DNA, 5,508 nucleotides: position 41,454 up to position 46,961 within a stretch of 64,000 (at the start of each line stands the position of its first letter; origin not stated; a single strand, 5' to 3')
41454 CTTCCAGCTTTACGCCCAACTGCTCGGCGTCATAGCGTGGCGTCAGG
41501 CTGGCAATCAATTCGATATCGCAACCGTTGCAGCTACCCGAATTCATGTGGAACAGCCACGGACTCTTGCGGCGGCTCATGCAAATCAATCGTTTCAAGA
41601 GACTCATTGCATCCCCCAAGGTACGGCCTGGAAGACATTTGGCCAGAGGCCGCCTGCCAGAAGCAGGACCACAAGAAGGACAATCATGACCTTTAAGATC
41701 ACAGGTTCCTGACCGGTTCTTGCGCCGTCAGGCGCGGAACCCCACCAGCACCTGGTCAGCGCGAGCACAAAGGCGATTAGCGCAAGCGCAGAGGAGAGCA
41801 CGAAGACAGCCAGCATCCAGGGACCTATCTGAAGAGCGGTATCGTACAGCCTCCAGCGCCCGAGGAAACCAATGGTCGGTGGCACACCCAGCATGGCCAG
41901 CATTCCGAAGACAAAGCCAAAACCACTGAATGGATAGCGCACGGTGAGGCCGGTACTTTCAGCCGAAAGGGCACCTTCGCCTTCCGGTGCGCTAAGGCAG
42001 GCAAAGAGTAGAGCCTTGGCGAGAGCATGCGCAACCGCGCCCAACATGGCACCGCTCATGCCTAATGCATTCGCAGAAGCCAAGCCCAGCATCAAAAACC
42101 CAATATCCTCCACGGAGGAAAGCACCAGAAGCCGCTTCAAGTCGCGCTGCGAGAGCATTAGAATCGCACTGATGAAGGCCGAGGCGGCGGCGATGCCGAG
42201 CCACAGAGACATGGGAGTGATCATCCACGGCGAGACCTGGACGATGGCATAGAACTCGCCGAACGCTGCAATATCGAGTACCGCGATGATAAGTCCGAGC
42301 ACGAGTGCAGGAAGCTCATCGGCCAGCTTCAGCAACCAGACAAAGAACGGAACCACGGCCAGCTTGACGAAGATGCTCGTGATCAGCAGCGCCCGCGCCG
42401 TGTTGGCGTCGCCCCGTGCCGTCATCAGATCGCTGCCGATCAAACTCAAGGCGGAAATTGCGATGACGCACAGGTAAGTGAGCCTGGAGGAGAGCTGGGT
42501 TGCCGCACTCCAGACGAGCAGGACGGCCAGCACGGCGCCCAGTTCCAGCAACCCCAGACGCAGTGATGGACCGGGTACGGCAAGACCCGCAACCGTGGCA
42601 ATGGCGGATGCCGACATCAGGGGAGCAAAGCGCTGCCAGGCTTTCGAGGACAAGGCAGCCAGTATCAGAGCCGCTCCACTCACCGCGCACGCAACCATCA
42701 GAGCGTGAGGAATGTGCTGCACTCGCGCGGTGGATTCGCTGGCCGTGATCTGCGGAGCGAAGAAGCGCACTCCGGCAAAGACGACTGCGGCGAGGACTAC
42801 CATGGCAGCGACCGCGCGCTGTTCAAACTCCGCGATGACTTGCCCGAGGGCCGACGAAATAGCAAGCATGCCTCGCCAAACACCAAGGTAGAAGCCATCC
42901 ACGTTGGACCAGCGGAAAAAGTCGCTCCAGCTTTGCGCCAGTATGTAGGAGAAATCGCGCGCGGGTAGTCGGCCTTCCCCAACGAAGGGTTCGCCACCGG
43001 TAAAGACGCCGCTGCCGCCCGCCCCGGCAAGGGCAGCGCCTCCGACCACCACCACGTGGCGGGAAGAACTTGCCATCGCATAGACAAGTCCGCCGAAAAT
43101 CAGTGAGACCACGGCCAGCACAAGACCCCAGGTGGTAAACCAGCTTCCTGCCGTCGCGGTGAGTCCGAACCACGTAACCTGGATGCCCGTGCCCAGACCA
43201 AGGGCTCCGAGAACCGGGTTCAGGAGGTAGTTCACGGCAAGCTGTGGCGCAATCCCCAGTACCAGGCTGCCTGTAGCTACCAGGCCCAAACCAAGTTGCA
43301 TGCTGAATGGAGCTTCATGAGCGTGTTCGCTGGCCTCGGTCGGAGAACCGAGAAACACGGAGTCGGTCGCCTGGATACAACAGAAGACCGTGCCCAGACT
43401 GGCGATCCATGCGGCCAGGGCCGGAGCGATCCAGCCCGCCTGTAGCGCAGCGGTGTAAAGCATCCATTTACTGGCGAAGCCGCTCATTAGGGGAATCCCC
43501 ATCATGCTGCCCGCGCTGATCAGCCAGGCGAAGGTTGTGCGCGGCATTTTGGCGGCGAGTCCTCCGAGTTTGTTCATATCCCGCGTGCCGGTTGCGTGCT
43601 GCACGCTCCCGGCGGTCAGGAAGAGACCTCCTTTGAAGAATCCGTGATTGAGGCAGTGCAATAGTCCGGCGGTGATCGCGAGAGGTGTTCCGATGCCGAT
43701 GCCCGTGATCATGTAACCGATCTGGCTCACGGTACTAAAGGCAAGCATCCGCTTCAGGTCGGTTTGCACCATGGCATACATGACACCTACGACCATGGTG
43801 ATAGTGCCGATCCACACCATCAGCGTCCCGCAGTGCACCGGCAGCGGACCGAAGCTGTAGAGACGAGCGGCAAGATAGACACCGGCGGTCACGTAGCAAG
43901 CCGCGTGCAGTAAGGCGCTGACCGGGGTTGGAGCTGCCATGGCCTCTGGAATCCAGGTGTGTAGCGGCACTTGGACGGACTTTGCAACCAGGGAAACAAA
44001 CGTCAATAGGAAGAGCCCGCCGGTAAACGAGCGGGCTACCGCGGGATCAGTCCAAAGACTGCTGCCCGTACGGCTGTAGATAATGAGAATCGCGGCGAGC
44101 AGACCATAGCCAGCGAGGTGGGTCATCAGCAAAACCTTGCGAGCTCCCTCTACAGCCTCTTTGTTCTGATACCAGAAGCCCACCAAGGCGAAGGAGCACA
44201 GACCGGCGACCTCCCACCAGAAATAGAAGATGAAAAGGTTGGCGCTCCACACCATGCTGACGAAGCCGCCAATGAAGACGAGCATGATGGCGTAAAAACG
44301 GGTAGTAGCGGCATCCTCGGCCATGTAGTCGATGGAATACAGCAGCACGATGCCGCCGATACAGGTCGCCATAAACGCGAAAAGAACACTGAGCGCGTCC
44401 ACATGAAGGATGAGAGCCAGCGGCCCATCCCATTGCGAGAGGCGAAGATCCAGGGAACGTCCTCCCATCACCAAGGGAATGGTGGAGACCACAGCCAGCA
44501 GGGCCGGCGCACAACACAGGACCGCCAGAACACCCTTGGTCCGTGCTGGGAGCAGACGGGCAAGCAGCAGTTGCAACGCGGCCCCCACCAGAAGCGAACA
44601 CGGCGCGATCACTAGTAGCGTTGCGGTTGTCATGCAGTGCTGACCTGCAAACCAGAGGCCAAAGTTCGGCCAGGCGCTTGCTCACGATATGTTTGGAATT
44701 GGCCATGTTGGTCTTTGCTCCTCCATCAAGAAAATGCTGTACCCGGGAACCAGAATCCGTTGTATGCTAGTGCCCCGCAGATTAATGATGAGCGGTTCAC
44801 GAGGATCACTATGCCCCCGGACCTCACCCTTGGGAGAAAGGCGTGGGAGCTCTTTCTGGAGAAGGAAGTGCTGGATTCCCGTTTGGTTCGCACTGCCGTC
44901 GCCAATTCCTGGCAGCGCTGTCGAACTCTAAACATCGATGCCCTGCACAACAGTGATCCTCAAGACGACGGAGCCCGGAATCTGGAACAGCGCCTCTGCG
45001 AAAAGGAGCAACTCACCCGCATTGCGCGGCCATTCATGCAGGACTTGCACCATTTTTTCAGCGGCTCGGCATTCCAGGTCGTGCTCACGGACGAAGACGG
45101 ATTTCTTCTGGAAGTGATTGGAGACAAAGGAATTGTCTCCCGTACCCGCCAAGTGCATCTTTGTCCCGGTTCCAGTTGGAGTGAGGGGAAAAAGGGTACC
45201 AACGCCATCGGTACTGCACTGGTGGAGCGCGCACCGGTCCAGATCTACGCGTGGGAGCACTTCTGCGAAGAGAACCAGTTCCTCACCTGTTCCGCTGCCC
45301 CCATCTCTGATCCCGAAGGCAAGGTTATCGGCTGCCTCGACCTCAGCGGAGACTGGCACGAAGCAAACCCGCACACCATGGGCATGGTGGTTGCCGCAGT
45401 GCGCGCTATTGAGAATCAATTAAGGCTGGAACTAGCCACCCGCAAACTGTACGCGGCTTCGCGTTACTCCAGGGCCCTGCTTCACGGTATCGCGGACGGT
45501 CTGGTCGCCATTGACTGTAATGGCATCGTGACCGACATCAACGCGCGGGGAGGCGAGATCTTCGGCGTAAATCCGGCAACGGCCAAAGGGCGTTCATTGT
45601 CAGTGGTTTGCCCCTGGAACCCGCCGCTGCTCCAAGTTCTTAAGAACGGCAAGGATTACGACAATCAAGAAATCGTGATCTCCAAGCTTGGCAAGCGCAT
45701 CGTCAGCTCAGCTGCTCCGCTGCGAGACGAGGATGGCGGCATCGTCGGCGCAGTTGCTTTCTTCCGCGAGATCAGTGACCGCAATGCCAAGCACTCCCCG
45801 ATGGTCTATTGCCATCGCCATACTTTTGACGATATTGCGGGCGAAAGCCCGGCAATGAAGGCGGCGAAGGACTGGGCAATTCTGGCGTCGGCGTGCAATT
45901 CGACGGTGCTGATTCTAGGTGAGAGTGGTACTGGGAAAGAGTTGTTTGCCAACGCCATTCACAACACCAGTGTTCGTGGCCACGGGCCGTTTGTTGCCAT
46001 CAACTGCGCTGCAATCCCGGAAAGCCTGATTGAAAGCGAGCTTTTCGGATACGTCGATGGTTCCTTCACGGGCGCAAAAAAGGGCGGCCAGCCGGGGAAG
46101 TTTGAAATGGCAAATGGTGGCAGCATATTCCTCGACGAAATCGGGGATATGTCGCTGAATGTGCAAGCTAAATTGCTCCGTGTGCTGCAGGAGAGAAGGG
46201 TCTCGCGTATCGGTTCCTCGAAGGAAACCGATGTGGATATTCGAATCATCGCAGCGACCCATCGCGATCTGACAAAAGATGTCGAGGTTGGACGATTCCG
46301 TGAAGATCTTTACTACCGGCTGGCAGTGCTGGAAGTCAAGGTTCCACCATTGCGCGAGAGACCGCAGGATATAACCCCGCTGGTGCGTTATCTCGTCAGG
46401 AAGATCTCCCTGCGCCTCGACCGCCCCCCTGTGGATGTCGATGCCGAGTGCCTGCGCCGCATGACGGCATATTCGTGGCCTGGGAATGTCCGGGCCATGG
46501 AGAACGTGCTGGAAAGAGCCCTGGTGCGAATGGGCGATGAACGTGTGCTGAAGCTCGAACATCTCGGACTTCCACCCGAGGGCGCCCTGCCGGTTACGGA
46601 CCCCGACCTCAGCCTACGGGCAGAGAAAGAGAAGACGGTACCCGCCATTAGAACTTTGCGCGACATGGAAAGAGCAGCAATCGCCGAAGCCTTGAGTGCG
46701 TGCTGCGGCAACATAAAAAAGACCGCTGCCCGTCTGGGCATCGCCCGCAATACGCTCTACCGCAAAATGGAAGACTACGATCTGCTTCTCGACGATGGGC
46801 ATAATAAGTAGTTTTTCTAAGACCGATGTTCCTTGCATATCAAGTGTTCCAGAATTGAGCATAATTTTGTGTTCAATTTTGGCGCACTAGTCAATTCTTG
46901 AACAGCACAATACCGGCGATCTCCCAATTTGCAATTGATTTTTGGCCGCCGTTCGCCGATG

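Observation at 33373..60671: Candidate 'aldehyde hydrogenlyase'-type supermodule: group 4 hydrogenase, Moco genes, sigma-54 activator and Mop operon in one 27-kb block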

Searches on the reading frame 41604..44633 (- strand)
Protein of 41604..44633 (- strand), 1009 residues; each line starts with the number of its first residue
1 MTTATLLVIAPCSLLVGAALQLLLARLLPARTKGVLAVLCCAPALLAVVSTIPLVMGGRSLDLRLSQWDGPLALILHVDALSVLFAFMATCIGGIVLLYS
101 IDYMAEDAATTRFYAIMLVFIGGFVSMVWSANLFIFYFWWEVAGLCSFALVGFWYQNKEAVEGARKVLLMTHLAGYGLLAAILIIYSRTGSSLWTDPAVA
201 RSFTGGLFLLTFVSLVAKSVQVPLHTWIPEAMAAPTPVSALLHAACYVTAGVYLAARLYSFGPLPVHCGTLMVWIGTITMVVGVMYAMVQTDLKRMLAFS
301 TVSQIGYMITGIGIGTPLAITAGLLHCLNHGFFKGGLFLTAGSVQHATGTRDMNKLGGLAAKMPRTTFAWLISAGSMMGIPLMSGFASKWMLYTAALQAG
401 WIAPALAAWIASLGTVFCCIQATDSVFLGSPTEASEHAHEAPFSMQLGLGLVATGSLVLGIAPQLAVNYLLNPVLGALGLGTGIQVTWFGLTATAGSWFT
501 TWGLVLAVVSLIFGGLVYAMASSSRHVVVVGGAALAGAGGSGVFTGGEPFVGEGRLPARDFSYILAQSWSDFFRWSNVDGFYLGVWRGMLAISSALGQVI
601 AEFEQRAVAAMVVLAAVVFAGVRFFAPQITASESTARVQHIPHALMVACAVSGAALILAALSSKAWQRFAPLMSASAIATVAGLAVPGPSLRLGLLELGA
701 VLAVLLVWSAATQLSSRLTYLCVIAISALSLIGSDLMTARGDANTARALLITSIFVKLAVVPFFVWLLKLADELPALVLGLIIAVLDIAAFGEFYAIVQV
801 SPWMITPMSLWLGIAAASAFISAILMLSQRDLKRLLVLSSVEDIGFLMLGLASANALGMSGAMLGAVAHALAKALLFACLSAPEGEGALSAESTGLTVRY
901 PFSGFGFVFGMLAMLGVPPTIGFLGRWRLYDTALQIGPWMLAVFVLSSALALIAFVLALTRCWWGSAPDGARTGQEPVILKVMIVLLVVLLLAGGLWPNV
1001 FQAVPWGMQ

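Call 4: search_protein_families(library=pfam, proteins=[window:41604-44633:-])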
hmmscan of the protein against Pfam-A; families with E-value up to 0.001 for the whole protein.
window:41604-44633:- (1009 aa): 2 families
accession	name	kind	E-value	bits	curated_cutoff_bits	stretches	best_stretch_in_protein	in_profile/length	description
PF00361.26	Proton_antipo_M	-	1.8e-89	300.3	21.5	2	130-412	1-291/294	NADH:quinone oxidoreductase/Mrp antiporter, TM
PF00662.26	Proton_antipo_N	-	3.9e-11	43.1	24.5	1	76-114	13-51/51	NADH-Ubiquinone oxidoreductase (complex I), chain 5 N-terminus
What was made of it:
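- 41604..44633 (-): 1009-aa NuoL/MrpA-like membrane subunit with two antiporter-domain matches; the presumed ion-translocating module. Pfam Proton_antipo_N plus two stretches of Proton_antipo_M (call 4).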

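Call 38: search_protein_families(library=ncbifam, proteins=[window:41604-44633:-], max_evalue=0.00001)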
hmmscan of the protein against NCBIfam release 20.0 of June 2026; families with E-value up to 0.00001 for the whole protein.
window:41604-44633:- (1009 aa): 75 families (the best 25 are shown)
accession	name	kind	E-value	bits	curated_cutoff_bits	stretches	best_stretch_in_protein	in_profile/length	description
NF009287.0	PRK12647.1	equivalog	8.3e-108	361.9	937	2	7-528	3-525/773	putative monovalent cation/H+ antiporter subunit A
NF006419.0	PRK08668.1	equivalog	4.1e-104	349.5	617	2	11-618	8-607/613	NADH dehydrogenase subunit M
NF005141.0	PRK06590.1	equivalog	1.9e-102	344.2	556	2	5-522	6-514/615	NADH-quinone oxidoreductase subunit L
NF009288.0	PRK12648.1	equivalog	2.3e-101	340.4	1104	1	15-524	11-526/954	monovalent cation/H+ antiporter subunit A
NF005097.0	PRK06525.1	equivalog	3.3e-101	339.4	430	2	15-457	10-469/480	hydrogenase 4 subunit D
TIGR01974.1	NDH_I_L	subfamily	3.1e-97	327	407.5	2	5-521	4-533/630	NADH-quinone oxidoreductase subunit L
NF006240.0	PRK08376.1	subfamily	2.7e-96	323.6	662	2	51-478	59-507/521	putative monovalent cation/H+ antiporter subunit D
NF009290.0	PRK12650.1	equivalog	3.3e-89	300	980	2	7-534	3-542/966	DUF4040 family protein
TIGR00940.1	2a6301s01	subfamily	4.1e-88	296.6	920.45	1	46-491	40-521/793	monovalent cation:proton antiporter subunit A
NF006236.0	PRK08375.1-1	equivalog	1e-86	291.9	663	2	8-469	10-487/493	putative monovalent cation/H+ antiporter subunit D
NF009285.0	PRK12645.1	equivalog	3.1e-85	287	1028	1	7-482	4-512/804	Na+/H+ antiporter subunit A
NF009289.0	PRK12649.1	equivalog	2.3e-82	277.6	1117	2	7-518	7-533/789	putative monovalent cation/H+ antiporter subunit A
NF005626.0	PRK07376.1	equivalog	4.6e-77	259.8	963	2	75-406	86-434/675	NAD(P)H-quinone oxidoreductase subunit 5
NF005086.0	PRK06521.1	equivalog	1.7e-75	254.8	667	2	4-522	5-554/669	hydrogenase 4 subunit B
NF005561.0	PRK07234.1-1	equivalog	1.5e-73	248.4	718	2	38-403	38-415/569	putative monovalent cation/H+ antiporter subunit D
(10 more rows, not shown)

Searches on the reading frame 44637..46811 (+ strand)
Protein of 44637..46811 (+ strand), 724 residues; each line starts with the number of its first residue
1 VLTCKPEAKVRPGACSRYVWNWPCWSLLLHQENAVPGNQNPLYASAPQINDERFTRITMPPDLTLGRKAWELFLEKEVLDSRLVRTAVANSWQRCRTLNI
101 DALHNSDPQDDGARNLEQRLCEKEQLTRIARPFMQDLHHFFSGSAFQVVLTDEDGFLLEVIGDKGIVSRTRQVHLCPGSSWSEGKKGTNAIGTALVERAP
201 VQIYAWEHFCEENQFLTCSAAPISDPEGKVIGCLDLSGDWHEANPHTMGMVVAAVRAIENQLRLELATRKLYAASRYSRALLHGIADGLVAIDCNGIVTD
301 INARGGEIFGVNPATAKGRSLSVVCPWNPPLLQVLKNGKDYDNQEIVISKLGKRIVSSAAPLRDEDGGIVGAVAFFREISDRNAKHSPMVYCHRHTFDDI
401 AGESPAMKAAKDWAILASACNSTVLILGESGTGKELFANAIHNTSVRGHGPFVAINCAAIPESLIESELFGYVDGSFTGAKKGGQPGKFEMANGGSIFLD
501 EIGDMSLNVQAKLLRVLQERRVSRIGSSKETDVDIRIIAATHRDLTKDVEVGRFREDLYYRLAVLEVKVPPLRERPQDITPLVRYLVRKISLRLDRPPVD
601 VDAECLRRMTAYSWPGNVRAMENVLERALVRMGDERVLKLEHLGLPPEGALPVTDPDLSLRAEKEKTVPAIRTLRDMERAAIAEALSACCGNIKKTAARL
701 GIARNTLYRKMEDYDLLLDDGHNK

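Call 6: search_protein_families(library=pfam, proteins=[window:44637-46811:+])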
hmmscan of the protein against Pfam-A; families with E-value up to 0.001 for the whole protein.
window:44637-46811:+ (724 aa): 13 families
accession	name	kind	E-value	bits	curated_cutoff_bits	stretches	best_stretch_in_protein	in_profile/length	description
PF00158.32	Sigma54_activat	-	1.2e-68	230.4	20.2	1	400-567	1-167/168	Sigma-54 interaction domain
PF14532.12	Sigma54_activ_2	-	1e-18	68.4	25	1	402-572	2-138/138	Sigma-54 interaction domain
PF25601.1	AAA_lid_14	-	3.8e-16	59.1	27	1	573-643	1-70/87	AAA+ ATPase lid domain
PF02954.25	HTH_8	-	2.4e-13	50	22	1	673-714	1-42/42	Bacterial regulatory protein, Fis family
PF08448.16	PAS_4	-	2.8e-12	47.3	23.1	1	285-382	4-108/110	PAS fold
PF01590.32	GAF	-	3.6e-12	47.4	22.4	1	126-252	2-126/133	GAF domain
PF00989.32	PAS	-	1.6e-08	35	22.6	1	279-379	4-113/113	PAS fold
PF07728.20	AAA_5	-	1.1e-06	29.1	22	1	424-543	2-123/139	AAA domain (dynein-related subfamily)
PF13426.13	PAS_9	-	5.2e-06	27.1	27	1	292-381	7-103/103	PAS domain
PF01078.27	Mg_chelatase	-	4.4e-05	23.4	20.3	0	477-540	90-155/207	Magnesium chelatase, subunit ChlI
PF00004.35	AAA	-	0.00012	22.9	21.2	1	424-557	1-126/131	ATPase family associated with various cellular activities (AAA)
PF07724.20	AAA_2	-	0.00019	21.9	27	1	422-536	4-115/166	AAA domain (Cdc48 subfamily)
PF13556.12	HTH_30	-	0.0003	21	27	1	684-712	6-34/59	PucR C-terminal helix-turn-helix domain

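Call 38: search_protein_families(library=ncbifam, proteins=[window:44805-46811:+], max_evalue=0.00001)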
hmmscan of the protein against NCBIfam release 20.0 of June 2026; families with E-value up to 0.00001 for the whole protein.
window:44805-46811:+ (668 aa): 30 families (the best 25 are shown)
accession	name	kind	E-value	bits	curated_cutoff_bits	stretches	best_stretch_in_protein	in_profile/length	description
NF041552.1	TF_PrdR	equivalog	4.2e-112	375.4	795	1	216-659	130-577/577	sigma-54 dependent transcriptional regulator PrdR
NF008485.2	PRK11388.1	equivalog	2.2e-110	369.9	551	1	24-661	15-638/643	dihydroxyacetone kinase operon transcriptional regulator DhaR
TIGR02329.1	propionate_PrpR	equivalog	3.2e-98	329.6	499.2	1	325-656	197-525/526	propionate catabolism operon regulatory protein PrpR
NF003451.0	PRK05022.1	equivalog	2.4e-94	316.9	476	1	338-654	186-504/512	nitric oxide reductase transcriptional regulator NorR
TIGR01817.1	nifA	equivalog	1.8e-93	314.1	528.85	1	339-580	193-432/534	nif-specific transcriptional activator NifA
TIGR02915.1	PEP_resp_reg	equivalog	3.3e-92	309.6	502.6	1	340-660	137-444/445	PEP-CTERM-box response regulator transcription factor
NF008469.0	PRK11361.1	equivalog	1.1e-91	307.9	714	1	336-660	137-456/461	acetoacetate metabolism transcriptional regulator AtoC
TIGR01818.1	ntrC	equivalog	1.9e-90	303.9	558.6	1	336-657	128-462/463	nitrogen regulation protein NR(I)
NF011953.0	PRK15424.1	equivalog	2.1e-88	297.3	703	1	332-657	209-533/538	propionate catabolism operon regulatory protein PrpR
NF050807.1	TransRegFlbDCaul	equivalog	9.8e-85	285.1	750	1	347-659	123-439/454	sigma-54-dependent transcriptional regulator FlbD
NF041946.1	LuxO_transreg_Vib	equivalog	8.8e-83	278.6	800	1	337-658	128-460/463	quorum-sensing sigma-54 dependent transcriptional regulator LuxO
NF038308.1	RNA_repair_RtcR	equivalog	2.6e-82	277.4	650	1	341-652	179-505/530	RNA repair transcriptional activator RtcR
NF011958.0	PRK15429.1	equivalog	4.8e-81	273.3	830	1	338-658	375-684/692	formate hydrogenlyase transcriptional activator FlhA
NF008085.0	PRK10820.1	equivalog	6.5e-78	262.6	576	1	222-660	82-512/520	transcriptional regulator TyrR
NF007689.0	PRK10365.1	equivalog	7.4e-78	262.3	760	1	344-655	141-439/441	sigma-54-dependent response regulator transcription factor ZraR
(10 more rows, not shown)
